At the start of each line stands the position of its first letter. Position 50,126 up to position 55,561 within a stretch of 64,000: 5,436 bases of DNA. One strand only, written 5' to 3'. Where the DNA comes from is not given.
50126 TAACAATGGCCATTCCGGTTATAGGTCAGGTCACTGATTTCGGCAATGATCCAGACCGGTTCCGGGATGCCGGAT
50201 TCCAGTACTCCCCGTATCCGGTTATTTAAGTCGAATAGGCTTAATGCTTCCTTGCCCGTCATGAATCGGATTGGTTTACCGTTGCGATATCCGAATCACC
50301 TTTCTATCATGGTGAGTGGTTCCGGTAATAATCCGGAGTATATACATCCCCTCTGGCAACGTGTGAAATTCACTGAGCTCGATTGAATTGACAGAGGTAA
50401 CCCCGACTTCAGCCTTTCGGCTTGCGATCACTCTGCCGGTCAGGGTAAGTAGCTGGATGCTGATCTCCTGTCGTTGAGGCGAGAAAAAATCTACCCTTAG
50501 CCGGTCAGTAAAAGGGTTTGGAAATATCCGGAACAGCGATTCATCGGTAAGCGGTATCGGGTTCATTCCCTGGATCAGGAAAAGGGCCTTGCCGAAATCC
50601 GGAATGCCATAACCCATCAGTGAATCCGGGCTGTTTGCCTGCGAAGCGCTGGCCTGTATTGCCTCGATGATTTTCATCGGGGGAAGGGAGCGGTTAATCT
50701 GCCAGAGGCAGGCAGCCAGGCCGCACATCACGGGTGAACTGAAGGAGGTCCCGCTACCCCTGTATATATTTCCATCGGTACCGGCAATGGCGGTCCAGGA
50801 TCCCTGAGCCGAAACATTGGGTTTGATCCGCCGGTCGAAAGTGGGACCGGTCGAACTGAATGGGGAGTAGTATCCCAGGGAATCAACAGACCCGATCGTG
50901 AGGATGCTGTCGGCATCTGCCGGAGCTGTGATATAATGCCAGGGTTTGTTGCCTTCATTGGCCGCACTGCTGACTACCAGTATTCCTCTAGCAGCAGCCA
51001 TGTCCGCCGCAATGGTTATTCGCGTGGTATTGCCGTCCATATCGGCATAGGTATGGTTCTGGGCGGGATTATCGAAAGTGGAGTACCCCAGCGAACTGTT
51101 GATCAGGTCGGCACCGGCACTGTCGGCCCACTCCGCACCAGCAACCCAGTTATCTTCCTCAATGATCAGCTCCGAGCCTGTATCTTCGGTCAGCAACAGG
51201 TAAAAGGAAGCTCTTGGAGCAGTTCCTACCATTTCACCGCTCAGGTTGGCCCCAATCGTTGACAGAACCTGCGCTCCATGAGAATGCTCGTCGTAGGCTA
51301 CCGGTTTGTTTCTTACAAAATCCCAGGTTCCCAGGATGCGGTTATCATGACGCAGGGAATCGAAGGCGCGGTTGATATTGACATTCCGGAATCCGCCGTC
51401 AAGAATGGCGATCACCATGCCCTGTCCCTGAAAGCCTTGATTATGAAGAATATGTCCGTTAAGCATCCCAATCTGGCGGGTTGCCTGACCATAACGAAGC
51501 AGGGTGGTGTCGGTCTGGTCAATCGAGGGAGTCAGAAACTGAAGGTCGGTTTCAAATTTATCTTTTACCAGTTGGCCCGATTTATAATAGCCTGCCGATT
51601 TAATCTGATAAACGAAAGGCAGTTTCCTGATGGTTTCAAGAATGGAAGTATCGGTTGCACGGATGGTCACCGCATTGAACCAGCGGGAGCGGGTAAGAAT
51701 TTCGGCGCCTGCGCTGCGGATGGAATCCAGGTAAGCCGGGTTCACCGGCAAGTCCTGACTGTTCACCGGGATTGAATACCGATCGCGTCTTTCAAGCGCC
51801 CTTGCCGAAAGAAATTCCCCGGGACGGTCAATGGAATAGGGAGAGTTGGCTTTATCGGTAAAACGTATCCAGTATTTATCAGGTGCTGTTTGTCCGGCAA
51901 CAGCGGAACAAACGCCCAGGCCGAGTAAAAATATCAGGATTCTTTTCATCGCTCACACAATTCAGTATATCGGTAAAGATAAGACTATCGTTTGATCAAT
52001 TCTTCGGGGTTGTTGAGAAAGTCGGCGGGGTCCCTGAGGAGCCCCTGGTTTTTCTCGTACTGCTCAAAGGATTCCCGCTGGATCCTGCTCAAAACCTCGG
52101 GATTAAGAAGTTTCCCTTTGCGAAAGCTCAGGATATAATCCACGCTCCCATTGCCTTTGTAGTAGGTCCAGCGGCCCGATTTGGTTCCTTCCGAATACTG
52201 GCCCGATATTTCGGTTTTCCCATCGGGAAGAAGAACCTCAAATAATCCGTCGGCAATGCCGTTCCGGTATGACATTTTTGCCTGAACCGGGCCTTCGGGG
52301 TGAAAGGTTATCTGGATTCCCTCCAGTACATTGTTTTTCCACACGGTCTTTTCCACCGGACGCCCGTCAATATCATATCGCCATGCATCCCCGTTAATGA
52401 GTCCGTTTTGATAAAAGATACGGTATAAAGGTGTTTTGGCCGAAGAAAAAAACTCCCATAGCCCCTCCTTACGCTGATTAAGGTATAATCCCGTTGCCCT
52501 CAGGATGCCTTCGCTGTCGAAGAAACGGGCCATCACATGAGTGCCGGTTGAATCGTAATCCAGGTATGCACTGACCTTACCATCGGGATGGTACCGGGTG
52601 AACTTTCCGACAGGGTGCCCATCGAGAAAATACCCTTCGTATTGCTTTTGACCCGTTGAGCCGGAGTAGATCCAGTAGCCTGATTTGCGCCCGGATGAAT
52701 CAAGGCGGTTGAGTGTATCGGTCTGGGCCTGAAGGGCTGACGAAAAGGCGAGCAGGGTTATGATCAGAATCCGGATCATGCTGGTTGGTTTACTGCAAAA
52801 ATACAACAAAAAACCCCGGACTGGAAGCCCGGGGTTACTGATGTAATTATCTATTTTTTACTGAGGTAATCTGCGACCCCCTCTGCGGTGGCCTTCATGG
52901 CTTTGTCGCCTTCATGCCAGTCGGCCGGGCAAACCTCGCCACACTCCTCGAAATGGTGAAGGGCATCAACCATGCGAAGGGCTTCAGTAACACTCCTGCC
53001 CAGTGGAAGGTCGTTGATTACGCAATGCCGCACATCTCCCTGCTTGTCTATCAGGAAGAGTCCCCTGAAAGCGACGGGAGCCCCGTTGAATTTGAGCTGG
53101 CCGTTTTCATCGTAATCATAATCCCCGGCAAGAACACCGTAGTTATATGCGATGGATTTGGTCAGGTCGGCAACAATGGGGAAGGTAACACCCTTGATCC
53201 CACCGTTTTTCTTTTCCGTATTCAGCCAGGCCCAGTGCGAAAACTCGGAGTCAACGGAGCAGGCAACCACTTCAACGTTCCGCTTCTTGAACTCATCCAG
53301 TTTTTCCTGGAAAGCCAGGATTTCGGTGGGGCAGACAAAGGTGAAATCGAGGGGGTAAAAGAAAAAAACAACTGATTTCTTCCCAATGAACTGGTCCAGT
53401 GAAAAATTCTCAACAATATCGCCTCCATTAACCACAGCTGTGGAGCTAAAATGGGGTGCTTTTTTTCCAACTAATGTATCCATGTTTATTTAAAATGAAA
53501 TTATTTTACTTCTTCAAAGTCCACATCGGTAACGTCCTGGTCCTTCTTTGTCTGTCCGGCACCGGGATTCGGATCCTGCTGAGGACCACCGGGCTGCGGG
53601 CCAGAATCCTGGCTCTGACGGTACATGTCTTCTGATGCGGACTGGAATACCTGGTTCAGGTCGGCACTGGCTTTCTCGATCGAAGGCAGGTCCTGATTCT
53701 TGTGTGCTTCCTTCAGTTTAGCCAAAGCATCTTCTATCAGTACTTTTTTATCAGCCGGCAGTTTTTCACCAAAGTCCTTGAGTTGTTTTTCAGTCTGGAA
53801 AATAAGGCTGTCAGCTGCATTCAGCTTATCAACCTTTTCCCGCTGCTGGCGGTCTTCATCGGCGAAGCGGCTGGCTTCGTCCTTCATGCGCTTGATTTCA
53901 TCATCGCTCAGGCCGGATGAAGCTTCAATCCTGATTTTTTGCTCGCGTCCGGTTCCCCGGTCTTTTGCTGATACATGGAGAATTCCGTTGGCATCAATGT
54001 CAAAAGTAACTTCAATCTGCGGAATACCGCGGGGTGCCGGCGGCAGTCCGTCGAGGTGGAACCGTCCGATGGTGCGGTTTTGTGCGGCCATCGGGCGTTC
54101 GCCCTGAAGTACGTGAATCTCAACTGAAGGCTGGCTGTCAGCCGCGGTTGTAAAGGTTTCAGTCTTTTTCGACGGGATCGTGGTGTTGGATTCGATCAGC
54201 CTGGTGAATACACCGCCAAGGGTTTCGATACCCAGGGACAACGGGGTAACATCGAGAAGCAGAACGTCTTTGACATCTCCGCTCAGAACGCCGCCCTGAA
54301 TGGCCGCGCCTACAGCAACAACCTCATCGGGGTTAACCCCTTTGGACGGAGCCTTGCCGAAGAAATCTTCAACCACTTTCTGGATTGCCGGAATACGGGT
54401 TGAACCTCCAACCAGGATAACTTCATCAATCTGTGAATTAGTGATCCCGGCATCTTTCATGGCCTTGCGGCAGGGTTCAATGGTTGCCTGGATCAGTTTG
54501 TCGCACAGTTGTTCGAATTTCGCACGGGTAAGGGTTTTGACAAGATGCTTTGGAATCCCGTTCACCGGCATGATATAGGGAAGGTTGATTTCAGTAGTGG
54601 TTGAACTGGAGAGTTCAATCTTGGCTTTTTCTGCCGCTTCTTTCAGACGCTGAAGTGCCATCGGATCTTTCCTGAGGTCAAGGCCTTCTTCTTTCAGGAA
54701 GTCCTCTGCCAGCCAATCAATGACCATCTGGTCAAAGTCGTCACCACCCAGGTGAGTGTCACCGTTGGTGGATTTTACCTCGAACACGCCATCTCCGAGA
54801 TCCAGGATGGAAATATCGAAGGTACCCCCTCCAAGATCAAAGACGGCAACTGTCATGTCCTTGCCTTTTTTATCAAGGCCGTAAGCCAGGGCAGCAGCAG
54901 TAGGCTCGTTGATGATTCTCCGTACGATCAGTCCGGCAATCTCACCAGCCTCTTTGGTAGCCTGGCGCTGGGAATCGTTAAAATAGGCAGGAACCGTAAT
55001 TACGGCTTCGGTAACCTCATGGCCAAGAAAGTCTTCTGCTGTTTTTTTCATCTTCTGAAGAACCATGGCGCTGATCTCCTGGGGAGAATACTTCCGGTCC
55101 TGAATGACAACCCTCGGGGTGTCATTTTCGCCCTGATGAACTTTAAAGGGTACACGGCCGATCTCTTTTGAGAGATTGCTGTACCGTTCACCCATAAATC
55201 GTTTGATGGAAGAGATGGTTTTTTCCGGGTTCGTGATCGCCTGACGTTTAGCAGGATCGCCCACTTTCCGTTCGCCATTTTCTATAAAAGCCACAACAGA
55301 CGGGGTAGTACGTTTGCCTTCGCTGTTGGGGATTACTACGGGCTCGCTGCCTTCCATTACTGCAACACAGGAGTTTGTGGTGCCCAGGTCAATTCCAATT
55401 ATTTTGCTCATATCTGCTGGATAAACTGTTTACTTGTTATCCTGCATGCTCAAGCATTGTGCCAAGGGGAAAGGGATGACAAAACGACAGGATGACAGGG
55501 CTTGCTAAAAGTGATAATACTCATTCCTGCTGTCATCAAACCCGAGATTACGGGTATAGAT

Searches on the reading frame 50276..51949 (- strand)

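Call 10: search_protein_families(library=pfam, proteins=[window:50276-51949:-])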
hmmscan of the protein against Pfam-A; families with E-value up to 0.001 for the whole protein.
window:50276-51949:- (557 aa): 2 families
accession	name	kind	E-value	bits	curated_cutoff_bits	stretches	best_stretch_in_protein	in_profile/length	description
PF00082.27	Peptidase_S8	-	1.7e-33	116.6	21.8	1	175-448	1-288/288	Subtilase family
PF18962.6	Por_Secre_tail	-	3.4e-09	37.3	27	1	475-552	1-74/75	Secretion system C-terminal sorting domain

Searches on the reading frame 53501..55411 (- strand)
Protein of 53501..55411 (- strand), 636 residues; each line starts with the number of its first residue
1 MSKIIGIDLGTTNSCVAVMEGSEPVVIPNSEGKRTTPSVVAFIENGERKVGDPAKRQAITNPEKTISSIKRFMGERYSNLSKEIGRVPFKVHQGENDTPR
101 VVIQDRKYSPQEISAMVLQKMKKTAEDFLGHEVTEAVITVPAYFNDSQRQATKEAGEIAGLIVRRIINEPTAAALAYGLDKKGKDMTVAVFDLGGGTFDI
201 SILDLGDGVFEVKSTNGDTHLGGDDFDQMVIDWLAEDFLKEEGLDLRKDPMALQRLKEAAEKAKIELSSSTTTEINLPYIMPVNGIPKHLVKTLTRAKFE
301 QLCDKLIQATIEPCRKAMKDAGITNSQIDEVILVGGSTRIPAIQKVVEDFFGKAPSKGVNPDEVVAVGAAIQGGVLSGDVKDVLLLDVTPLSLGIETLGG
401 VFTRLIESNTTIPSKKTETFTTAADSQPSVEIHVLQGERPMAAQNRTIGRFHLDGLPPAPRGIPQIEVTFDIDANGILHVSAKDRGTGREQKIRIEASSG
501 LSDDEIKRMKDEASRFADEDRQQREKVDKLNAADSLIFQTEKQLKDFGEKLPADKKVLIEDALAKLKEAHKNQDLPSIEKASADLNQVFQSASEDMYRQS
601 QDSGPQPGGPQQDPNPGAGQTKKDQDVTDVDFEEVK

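Call 10: search_protein_families(library=pfam, proteins=[window:53501-55411:-])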
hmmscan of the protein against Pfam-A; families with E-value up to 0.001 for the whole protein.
window:53501-55411:- (636 aa): 3 families
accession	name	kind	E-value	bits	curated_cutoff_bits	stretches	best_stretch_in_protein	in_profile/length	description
PF00012.26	HSP70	-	7.4e-260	863.7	20.6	1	4-597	1-598/599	Hsp70 protein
PF06723.19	MreB_Mbl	-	8.2e-16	58.2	27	1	116-370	77-316/327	MreB/Mbl protein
PF14450.12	FtsA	-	4e-05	24.4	31.8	0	191-354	3-106/127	Cell division protein FtsA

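Call 17: find_encoding_contigs(protein=window:53501-55411:-, flank=10000, max_places=10)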
Protein window:53501-55411:- (636 aa): no gene with exactly this product is on record in the collection.

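Call 35: find_related_loci(query=window:53501-55411:-, collection=metagenome_contigs, flank=10000)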
Query window:53501-55411:- (636 aa) in metagenome_contigs; peptide patterns used: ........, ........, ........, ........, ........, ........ (x = any residue, [..] = any of these).
600 stretches matched a pattern (row limit reached: there are more); 580 encode a relative of the query (tblastn E <= 1e-3); the best 80 are kept; 80 distinct loci.
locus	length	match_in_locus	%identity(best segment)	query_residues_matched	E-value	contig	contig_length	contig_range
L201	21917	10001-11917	86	1-636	0e+0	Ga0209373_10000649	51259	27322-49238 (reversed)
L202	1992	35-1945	80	1-636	0e+0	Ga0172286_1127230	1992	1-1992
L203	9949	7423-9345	79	1-636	0e+0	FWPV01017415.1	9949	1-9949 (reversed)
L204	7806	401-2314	79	1-636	0e+0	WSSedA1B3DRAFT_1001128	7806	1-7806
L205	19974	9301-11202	80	1-636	0e+0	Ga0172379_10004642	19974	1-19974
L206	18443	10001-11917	80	1-636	0e+0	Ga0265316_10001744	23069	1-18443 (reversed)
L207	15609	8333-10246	80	1-636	0e+0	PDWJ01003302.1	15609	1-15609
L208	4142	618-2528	80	1-636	0e+0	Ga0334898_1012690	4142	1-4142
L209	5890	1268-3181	79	1-636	0e+0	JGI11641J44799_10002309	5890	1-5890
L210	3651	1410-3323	79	1-636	0e+0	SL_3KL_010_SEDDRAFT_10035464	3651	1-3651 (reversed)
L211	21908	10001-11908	79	1-636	0e+0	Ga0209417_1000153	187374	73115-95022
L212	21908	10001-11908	79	1-636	0e+0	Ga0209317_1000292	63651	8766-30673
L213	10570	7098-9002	79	1-636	0e+0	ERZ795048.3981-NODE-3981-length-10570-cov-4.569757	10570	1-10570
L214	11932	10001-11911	80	1-636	0e+0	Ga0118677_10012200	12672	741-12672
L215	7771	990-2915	79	1-636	0e+0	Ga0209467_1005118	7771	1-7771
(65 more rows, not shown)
